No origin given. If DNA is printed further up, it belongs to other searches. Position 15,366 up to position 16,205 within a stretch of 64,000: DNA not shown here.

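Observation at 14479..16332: Low-GC orphan gene (coiled-coil + C-terminal 2-TM domain) bounded by hairpin-repeat arrays: candidate acquired single-gene module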

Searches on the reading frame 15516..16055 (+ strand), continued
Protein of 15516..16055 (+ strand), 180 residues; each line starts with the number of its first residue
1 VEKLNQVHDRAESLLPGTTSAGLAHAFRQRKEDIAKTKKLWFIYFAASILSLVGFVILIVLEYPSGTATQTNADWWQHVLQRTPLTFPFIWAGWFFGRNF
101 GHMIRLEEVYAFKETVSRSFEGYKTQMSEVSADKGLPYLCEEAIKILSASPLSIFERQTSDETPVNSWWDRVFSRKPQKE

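Call 58: find_related_loci(query=A2, collection=viral_contigs, flank=8000)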
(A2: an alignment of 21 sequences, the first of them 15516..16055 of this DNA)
Query A2 (180 aa) in viral_contigs; peptide patterns used: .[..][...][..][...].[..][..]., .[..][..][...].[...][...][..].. (x = any residue, [..] = any of these).
88 stretches matched a pattern; 15 encode a relative of the query (tblastn E <= 1e-3); 15 distinct loci.
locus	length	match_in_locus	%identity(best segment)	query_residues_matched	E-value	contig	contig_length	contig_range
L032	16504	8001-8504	39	2-167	3e-28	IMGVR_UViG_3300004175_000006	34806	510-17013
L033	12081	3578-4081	39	2-167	3e-28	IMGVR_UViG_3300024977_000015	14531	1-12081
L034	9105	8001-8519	27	2-165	2e-17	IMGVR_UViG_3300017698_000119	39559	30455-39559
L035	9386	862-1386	29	7-172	2e-17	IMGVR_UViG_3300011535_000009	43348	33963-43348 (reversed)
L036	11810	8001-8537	28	3-174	3e-17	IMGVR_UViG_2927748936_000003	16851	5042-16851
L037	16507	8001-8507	29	12-171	1e-15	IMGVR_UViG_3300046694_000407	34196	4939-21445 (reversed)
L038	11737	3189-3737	26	2-172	3e-15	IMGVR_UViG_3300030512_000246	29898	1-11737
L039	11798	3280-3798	27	9-172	1e-14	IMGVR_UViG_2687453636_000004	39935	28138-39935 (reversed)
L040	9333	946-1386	28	15-157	2e-14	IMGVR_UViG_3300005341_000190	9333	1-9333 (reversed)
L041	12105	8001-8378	31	12-130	1e-13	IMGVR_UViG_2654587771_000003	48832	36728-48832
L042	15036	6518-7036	25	10-180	6e-10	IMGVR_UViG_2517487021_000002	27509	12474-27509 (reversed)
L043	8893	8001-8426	24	18-159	3e-7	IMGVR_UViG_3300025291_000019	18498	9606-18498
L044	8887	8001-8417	24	18-156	1e-6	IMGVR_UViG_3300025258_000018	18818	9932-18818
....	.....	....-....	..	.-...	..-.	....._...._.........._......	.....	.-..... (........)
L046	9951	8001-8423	25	6-151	7e-5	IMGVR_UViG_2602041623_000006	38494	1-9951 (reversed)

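Call 65: get_annotated_region(hit=H19, flank=6000)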
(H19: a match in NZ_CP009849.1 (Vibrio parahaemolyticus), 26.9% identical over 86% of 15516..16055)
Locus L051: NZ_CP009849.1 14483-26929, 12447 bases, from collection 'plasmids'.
description: Vibrio parahaemolyticus strain FORC_004 plasmid pFORC4, complete sequence
organism: Vibrio parahaemolyticus (NCBI taxid 670)
taxonomy: Bacteria; Pseudomonadota; Gammaproteobacteria; Vibrionales; Vibrionaceae; Vibrio; Vibrio parahaemolyticus
host: -; source: aquarium water; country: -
typing (MOB-suite, as given by PLSDB): mobilizable; replicon rep_cluster_1486; relaxase MOBC
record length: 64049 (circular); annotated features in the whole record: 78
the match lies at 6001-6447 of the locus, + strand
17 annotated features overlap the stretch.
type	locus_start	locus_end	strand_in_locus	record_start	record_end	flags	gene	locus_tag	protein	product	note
CDS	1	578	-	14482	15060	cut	-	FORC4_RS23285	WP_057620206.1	hypothetical protein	-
CDS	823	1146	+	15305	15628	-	-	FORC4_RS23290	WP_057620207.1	hypothetical protein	-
CDS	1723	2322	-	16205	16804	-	-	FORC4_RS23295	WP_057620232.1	Vat family streptogramin A O-acetyltransferase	-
CDS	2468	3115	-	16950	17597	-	-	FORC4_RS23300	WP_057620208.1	recombinase family protein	GO:0006310 - DNA recombination [Evidence IEA]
CDS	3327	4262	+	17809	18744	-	-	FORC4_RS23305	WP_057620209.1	hypothetical protein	-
CDS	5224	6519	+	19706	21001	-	-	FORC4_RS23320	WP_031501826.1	hypothetical protein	-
CDS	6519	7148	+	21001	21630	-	-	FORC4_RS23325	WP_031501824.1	site-specific integrase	GO:0015074 - DNA integration [Evidence IEA]; GO:0006310 - DNA recombination [Evidence IEA]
CDS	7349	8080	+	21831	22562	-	-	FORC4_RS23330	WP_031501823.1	Abi family protein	-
CDS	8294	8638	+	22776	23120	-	-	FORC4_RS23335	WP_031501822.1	hypothetical protein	-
CDS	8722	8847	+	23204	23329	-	-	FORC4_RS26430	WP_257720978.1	hypothetical protein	-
CDS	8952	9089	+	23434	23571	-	-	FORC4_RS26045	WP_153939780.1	hypothetical protein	-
CDS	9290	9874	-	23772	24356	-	-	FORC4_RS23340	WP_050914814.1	DUF2913 family protein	-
CDS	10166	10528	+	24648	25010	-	-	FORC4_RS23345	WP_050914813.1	hypothetical protein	-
CDS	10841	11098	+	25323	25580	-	-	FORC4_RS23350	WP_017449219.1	hypothetical protein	-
CDS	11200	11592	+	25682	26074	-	-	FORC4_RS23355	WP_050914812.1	hypothetical protein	-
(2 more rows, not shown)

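Call 66: get_annotated_region(hit=H14, flank=6000)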
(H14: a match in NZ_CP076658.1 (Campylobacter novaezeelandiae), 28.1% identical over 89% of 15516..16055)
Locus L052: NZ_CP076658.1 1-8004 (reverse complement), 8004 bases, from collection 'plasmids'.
description: Campylobacter novaezeelandiae strain W441b plasmid pCNZW441b1, complete sequence
organism: Campylobacter novaezeelandiae (NCBI taxid 2267891)
taxonomy: Bacteria; Campylobacterota; Epsilonproteobacteria; Campylobacterales; Campylobacteraceae; Campylobacter; Campylobacter novaezeelandiae
host: -; source: Cell culture,river water; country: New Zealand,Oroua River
typing (MOB-suite, as given by PLSDB): conjugative; relaxase MOBP; mating-pair formation MPF_T
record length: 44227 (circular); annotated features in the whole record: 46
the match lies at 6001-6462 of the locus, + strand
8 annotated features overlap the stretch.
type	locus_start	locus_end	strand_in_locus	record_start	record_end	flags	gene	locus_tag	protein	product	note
CDS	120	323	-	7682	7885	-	-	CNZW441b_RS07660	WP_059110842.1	hypothetical protein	-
CDS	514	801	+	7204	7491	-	-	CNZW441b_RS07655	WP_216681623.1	EexN family lipoprotein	-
CDS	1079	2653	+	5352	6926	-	-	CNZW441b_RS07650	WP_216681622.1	DUF4435 domain-containing protein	-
CDS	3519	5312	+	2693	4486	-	-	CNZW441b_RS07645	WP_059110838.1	AAA family ATPase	-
CDS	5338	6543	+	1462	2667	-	-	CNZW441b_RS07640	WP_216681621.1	hypothetical protein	-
CDS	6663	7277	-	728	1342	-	-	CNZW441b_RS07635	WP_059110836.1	recombinase family protein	GO:0006310 - DNA recombination [Evidence IEA]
CDS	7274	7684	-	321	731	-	vapD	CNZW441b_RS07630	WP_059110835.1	VapD family protein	-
CDS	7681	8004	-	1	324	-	-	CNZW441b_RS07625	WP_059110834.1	hypothetical protein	-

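Call 67: get_annotated_region(hit=H2, flank=6000)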
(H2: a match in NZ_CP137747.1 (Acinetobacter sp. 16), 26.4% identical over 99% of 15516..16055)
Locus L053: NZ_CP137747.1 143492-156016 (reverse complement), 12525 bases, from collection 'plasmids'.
description: Acinetobacter sp. 16 plasmid pKO16_VIM, complete sequence
organism: Acinetobacter sp. 16 (NCBI taxid 3081771)
taxonomy: Bacteria; Pseudomonadota; Gammaproteobacteria; Moraxellales; Moraxellaceae; Acinetobacter; Acinetobacter sp. 16
host: -; source: Homo sapiens,pure culture,urine; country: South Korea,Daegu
typing (MOB-suite, as given by PLSDB): mobilizable; relaxase MOBP
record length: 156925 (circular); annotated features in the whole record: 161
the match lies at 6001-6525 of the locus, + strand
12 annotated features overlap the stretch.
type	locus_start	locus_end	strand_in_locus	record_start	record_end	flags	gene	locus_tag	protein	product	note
CDS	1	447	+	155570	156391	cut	-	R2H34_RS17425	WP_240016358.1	Mu transposase C-terminal domain-containing protein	-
CDS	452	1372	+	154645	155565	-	-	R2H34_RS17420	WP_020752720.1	TniB family NTP-binding protein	-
CDS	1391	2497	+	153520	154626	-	-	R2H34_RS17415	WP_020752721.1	TniQ family protein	-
CDS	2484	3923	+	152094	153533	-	-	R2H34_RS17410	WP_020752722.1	hypothetical protein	-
CDS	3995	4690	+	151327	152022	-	-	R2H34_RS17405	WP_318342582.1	hypothetical protein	-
CDS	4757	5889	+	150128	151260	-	-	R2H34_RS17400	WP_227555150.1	IS3 family transposase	-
CDS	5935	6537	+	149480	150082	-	-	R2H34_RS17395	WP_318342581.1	hypothetical protein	-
CDS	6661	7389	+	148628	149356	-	adeR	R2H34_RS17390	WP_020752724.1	efflux system response regulator transcription factor AdeR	-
CDS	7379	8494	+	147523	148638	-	adeS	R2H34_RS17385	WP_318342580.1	two-component sensor histidine kinase AdeS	-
CDS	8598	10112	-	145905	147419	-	-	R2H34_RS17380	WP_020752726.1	MFS transporter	GO:0055085 - transmembrane transport [Evidence IEA]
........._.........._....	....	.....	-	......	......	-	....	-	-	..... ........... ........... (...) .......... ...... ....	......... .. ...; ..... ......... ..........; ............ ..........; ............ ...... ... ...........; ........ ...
CDS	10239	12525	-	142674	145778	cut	-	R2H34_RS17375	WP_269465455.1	multidrug efflux RND transporter permease subunit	GO:0055085 - transmembrane transport [Evidence IEA]; GO:0042908 - xenobiotic transport [Evidence IEA]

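Call 68: get_annotated_region(hit=H15, flank=6000)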
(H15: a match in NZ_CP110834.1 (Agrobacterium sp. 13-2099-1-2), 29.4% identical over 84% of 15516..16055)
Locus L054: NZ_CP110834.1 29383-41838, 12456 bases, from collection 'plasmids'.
description: Agrobacterium sp. 13-2099-1-2 plasmid pAt13-2099-1-2b, complete sequence
organism: Agrobacterium sp. 13-2099-1-2 (NCBI taxid 1841651)
taxonomy: Bacteria; Pseudomonadota; Alphaproteobacteria; Hyphomicrobiales; Rhizobiaceae; Agrobacterium; Agrobacterium sp. 13-2099-1-2
host: -; source: quaking aspen; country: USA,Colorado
typing (MOB-suite, as given by PLSDB): non-mobilizable
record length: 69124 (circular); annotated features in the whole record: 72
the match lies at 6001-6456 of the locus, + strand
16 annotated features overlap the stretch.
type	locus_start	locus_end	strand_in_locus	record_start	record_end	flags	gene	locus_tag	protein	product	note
CDS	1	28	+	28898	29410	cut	-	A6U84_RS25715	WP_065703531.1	hypothetical protein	-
CDS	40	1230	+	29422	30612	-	-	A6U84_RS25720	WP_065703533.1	DUF1173 family protein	-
CDS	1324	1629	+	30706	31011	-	-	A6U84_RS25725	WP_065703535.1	hypothetical protein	-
CDS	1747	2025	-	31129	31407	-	-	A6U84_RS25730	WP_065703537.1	hypothetical protein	-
CDS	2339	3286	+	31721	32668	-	-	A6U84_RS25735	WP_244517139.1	hypothetical protein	-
CDS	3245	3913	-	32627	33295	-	-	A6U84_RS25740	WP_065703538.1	hypothetical protein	-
CDS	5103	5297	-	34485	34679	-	-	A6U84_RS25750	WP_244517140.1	helix-turn-helix domain-containing protein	-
CDS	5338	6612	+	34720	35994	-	-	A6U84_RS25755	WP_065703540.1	hypothetical protein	-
CDS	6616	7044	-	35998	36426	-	-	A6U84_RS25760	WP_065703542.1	hypothetical protein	-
CDS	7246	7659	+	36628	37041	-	-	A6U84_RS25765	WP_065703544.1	hypothetical protein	-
CDS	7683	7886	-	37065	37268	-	-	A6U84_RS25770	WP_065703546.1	hypothetical protein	-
CDS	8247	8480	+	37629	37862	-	-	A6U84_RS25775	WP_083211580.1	hypothetical protein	-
CDS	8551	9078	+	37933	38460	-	-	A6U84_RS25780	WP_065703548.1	thermonuclease family protein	-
CDS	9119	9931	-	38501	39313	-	-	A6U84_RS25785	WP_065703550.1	invasion associated locus B family protein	-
CDS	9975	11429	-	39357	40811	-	-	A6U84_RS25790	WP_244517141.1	YadA-like family protein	-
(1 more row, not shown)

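Call 69: get_annotated_region(hit=H24, flank=6000)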
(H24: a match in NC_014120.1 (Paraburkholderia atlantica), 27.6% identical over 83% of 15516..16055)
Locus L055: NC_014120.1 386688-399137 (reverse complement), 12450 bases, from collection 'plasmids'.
description: Paraburkholderia atlantica plasmid pBC201, complete sequence
organism: Paraburkholderia atlantica (NCBI taxid 2654982)
taxonomy: Bacteria; Pseudomonadota; Betaproteobacteria; Burkholderiales; Burkholderiaceae; Paraburkholderia; Paraburkholderia atlantica
host: -; source: -; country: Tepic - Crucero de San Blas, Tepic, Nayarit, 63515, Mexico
typing (MOB-suite, as given by PLSDB): conjugative; relaxase MOBP,MOBP; mating-pair formation MPF_T
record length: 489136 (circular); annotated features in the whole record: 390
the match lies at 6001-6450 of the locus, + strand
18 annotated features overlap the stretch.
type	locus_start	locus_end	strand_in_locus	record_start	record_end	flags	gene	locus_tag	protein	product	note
CDS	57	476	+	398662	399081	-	-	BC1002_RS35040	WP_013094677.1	DUF2513 domain-containing protein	-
CDS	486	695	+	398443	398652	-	-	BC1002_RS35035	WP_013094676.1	hypothetical protein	-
CDS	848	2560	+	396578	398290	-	-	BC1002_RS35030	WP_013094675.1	AAA family ATPase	-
CDS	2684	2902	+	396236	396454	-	-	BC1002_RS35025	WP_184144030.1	hypothetical protein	-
CDS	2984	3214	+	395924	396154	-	-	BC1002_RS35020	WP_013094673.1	hypothetical protein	-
CDS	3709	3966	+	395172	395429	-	-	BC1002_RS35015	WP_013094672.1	hypothetical protein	-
CDS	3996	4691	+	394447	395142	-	-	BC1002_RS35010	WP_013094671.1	hypothetical protein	-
CDS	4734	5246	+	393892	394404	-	-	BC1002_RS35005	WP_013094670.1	hypothetical protein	-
CDS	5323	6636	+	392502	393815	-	-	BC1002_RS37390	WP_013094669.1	hypothetical protein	-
CDS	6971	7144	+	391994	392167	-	-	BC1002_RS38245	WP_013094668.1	hypothetical protein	-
CDS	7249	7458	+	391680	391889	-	-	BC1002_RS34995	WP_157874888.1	hypothetical protein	-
CDS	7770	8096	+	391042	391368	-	-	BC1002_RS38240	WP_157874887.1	hypothetical protein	-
CDS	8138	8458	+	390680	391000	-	-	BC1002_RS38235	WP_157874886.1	hypothetical protein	-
CDS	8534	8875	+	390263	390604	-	-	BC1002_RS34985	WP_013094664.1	DUF3876 domain-containing protein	-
CDS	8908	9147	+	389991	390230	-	-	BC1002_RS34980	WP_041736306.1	hypothetical protein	-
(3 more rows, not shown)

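Call 70: find_homologous_proteins(query=A2, max_evalue=0.00001)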
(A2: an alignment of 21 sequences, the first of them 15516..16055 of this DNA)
Query A2 (21 sequences) (180 aa, profile of the alignment): 111 proteins with E <= 0.00001 among 6407 candidates.
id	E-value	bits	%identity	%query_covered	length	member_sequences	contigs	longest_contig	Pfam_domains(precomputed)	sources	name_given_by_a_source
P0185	8.0e-57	210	34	86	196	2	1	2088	-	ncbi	ncbi:MAG: hypothetical protein ACK5TX_02265, partial [Planctomyces sp.]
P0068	1.7e-53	199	34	94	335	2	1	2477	-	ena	-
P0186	2.5e-49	185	31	85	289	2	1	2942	-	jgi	jgi:hypothetical protein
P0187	1.1e-48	183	29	93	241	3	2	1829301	-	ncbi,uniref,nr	ncbi:hypothetical protein [Shewanella algae]|uniref:hypothetical protein n=1 Tax=Shewanella algae Ta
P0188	6.9e-47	177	33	68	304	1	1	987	-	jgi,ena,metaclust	metaclust:\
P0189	2.3e-45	172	26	68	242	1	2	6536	-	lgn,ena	-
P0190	1.8e-44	169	56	77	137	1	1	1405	-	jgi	-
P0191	9.3e-42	160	37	32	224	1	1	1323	-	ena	-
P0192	2.0e-41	159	30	68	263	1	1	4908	-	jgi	jgi:hypothetical protein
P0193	6.1e-41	158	29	69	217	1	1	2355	-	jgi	jgi:hypothetical protein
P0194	1.1e-40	157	29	69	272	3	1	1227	PF09980.15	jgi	jgi:hypothetical protein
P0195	1.3e-40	157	31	69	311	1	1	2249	PF09980.15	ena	-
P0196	1.6e-40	156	33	55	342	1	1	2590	PF01442.24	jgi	jgi:hypothetical protein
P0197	2.1e-40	156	29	67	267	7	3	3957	-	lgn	-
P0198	3.7e-40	155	29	76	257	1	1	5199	-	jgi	jgi:hypothetical protein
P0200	4.3e-40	155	31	69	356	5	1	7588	PF09980.15,PF01442.24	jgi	jgi:hypothetical protein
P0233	1.8e-29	120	26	68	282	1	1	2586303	-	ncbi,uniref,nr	ncbi:hypothetical protein CO230_08295 [Chryseobacterium sp. 6424]|uniref:hypothetical protein n=1 Ta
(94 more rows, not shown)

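Call 74: search_protein_families(library=phrogs, proteins=[L032:4699-7350:+, L032:8822-9607:+, L034:4369-6345:-, L034:6342-7046:-, L036:3968-6280:+, L036:9079-10395:-, L037:8653-9690:+, L037:5469-6191:-, L041:5711-6865:+, L041:8632-9402:-], max_evalue=0.00001)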
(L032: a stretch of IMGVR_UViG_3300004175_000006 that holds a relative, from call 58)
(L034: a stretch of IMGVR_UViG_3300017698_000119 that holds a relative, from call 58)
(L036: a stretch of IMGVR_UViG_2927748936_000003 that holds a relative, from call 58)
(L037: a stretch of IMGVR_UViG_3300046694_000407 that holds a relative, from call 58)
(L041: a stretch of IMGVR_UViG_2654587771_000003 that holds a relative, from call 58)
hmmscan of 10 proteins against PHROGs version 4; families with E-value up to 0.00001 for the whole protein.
L032:4699-7350:+ (883 aa): 4 families
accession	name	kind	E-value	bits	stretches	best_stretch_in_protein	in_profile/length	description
phrog_1139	-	DNA, RNA and nucleotide metabolism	3.1e-240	800.7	1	5-883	4-889/895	DNA primase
phrog_849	-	DNA, RNA and nucleotide metabolism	3.9e-09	37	1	177-271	236-328/435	DNA primase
phrog_20645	-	unknown function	3.5e-06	28.5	0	814-882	84-153/156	-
phrog_18886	-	unknown function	9.8e-06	26.2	0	810-882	187-257/269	-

L032:8822-9607:+ (261 aa): 0 families

L034:4369-6345:- (658 aa): 0 families

L034:6342-7046:- (234 aa): 0 families

L036:3968-6280:+ (770 aa): 4 families
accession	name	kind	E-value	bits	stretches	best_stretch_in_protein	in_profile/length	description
phrog_91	-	DNA, RNA and nucleotide metabolism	1.2e-193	646.9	1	42-692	68-717/852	nicking at origin of replication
phrog_6857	-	unknown function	1.3e-152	511.1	1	43-618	56-613/855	-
phrog_28319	-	unknown function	4.1e-35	122.4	1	336-541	5-200/342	-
phrog_14885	-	unknown function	7.1e-07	30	1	498-614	16-124/246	-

L036:9079-10395:- (438 aa): 6 families
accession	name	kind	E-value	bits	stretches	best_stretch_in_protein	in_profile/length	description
phrog_68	-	head and packaging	1.1e-123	413.2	1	102-432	2-336/344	portal protein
phrog_1853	-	unknown function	1.1e-27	98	1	304-418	2-126/159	-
phrog_8392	-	head and packaging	2.4e-19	70.5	1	101-277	8-188/188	portal protein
phrog_12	-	head and packaging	9.3e-16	59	1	193-419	146-363/646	portal protein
phrog_12726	-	unknown function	7.6e-07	30.3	1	358-415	1-57/79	-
phrog_2662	-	head and packaging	2.5e-06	27.4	1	193-427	124-360/717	portal protein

L037:8653-9690:+ (345 aa): 0 families

L037:5469-6191:- (240 aa): 0 families

L041:5711-6865:+ (384 aa): 2 families
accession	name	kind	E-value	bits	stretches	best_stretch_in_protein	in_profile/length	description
phrog_1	-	integration and excision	6.2e-19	69.7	1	13-369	111-434/611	integrase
phrog_7244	-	integration and excision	5.1e-15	56.4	1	18-225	14-223/263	integrase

L041:8632-9402:- (256 aa): 0 families

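Call 75: search_protein_families(library=phrogs, proteins=[L042:4781-5620:+, L042:7060-8040:-, L042:9281-11461:-, L038:3830-4753:+, L038:4795-5940:-, L038:6416-9994:-, L039:417-1784:+, L039:4269-5261:+, L035:1685-2830:-, L035:3021-4319:-], max_evalue=0.00001)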
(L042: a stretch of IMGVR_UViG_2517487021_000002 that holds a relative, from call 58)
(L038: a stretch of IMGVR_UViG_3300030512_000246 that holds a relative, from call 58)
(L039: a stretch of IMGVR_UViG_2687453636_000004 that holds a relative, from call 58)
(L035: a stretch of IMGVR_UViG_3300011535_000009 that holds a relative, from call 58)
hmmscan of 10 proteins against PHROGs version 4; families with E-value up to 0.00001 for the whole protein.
L042:4781-5620:+ (279 aa): 1 family
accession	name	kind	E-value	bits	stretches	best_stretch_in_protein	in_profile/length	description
phrog_2561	-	DNA, RNA and nucleotide metabolism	2.9e-08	35.1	1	67-279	19-165/167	DNA ligase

L042:7060-8040:- (326 aa): 4 families
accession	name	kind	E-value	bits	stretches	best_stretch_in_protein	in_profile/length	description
phrog_52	-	tail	4.5e-137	459.7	1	3-326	189-514/677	tail protein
phrog_12925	-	tail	1.4e-54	186.3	2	227-326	119-218/227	tail protein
phrog_4456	-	unknown function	2.2e-28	99.5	1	4-113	15-125/126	-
phrog_28740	-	unknown function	4.5e-17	62.8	1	7-69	5-67/68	-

L042:9281-11461:- (726 aa): 29 families (the best 25 are shown)
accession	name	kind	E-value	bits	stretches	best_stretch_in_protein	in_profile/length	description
phrog_28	-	tail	4.7e-123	414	1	3-708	103-758/1228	tail length tape measure protein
phrog_1533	-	tail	6.7e-86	290.1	1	23-497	166-670/1688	tail length tape measure protein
phrog_991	-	tail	8.4e-73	246.8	1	42-683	198-881/1966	tail length tape measure protein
phrog_1272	-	tail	8.8e-65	220.2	1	28-615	163-846/1606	tail length tape measure protein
phrog_4704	-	tail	9e-65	220.5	1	19-462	113-555/625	tail length tape measure protein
phrog_9696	-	tail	3.4e-58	198.4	1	86-431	43-382/1415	tail length tape measure protein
phrog_5218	-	unknown function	1.7e-56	193.2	1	35-484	140-621/1599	-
phrog_19074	-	unknown function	5e-51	174.8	1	109-437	143-468/1384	-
phrog_167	-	tail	2.7e-43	149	1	29-621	169-776/1555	tail length tape measure protein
phrog_38390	-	tail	4e-41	142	1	106-416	45-345/1029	tail length tape measure protein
phrog_16692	-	unknown function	9.4e-41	141.2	1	96-440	155-508/1107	-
phrog_1293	-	tail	3.6e-39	135.4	1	56-409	122-481/1424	tail length tape measure protein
phrog_28420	-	tail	3.3e-36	125.8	1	104-406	38-327/906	tail length tape measure protein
phrog_5493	-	tail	4.3e-29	102.5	1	91-441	47-412/1102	tail length tape measure protein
phrog_58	-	tail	9e-29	101.5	1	25-613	196-764/1544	tail length tape measure protein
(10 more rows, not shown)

L038:3830-4753:+ (307 aa): 0 families

L038:4795-5940:- (381 aa): 4 families
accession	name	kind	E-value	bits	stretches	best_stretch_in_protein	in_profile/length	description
phrog_52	-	tail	1.2e-123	415.4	1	16-371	180-516/677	tail protein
phrog_12925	-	tail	4e-50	171.7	2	272-368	121-217/227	tail protein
phrog_4456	-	unknown function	2.3e-24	86.5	1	27-157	16-126/126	-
phrog_28740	-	unknown function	2.9e-16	60.2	1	30-92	6-68/68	-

L038:6416-9994:- (1192 aa): 20 families
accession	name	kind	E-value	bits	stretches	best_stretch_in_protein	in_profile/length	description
phrog_28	-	tail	1.4e-103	349.5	1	3-1191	107-771/1228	tail length tape measure protein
phrog_26612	-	unknown function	4e-91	307.1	1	247-566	37-355/364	-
phrog_5690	-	unknown function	2.5e-55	189.5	1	391-1191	290-901/907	-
phrog_1272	-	tail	5.3e-42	144.8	2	92-824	73-742/1606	tail length tape measure protein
phrog_17727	-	tail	7.9e-35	121.7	1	388-622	2-201/443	tail length tape measure protein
phrog_5218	-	unknown function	2e-23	83.6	2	850-939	1346-1436/1599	-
phrog_58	-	tail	7.1e-22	78.6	1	35-940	191-1016/1544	tail length tape measure protein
phrog_167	-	tail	1.3e-21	77.2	1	23-836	28-776/1555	tail length tape measure protein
phrog_5493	-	tail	8.5e-16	58.4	1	848-937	944-1033/1102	tail length tape measure protein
phrog_27817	-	unknown function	2.6e-14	54.4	1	879-1021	3-138/208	-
phrog_5448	-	tail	3.8e-14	51.6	2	850-931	1930-2012/3103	tail length tape measure protein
phrog_1686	-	tail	1.4e-13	50.6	1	844-928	1046-1131/1224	tail length tape measure protein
phrog_1204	-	tail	2.3e-13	49.9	1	845-931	1288-1372/1483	tail protein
phrog_10546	-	unknown function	4.4e-13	50.9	1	3-114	3-100/186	-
phrog_305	-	tail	9e-13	48.7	1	519-931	320-752/1001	tail length tape measure protein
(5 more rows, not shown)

L039:417-1784:+ (455 aa): 4 families
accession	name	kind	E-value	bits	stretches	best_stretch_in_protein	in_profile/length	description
phrog_13369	-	unknown function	9.5e-17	62.3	1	3-197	4-191/305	-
phrog_4780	-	unknown function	1.6e-15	58.5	1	7-228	8-216/275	-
phrog_22645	-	unknown function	3.7e-08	34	1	4-104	2-101/275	-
phrog_35327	-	unknown function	3.4e-06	27.2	1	2-155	3-146/348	-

L039:4269-5261:+ (330 aa): 3 families
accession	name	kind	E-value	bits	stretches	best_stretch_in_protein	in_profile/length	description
phrog_9640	-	unknown function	1.8e-32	114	1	9-239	5-237/365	-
phrog_32462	-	unknown function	9.5e-20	71.9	1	44-201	45-204/330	-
phrog_4773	-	unknown function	3e-12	47.3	1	47-169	71-187/353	-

L035:1685-2830:- (381 aa): 1 family
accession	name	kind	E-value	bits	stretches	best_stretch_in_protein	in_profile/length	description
phrog_7688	-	unknown function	1e-29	104.5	1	17-297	4-272/288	-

L035:3021-4319:- (432 aa): 2 families
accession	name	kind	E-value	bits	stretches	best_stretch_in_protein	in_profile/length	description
phrog_1268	-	DNA, RNA and nucleotide metabolism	5.1e-162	540.6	1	14-431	2-424/425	DNA polymerase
phrog_14662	-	unknown function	4.6e-36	125.1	1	252-431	6-185/186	-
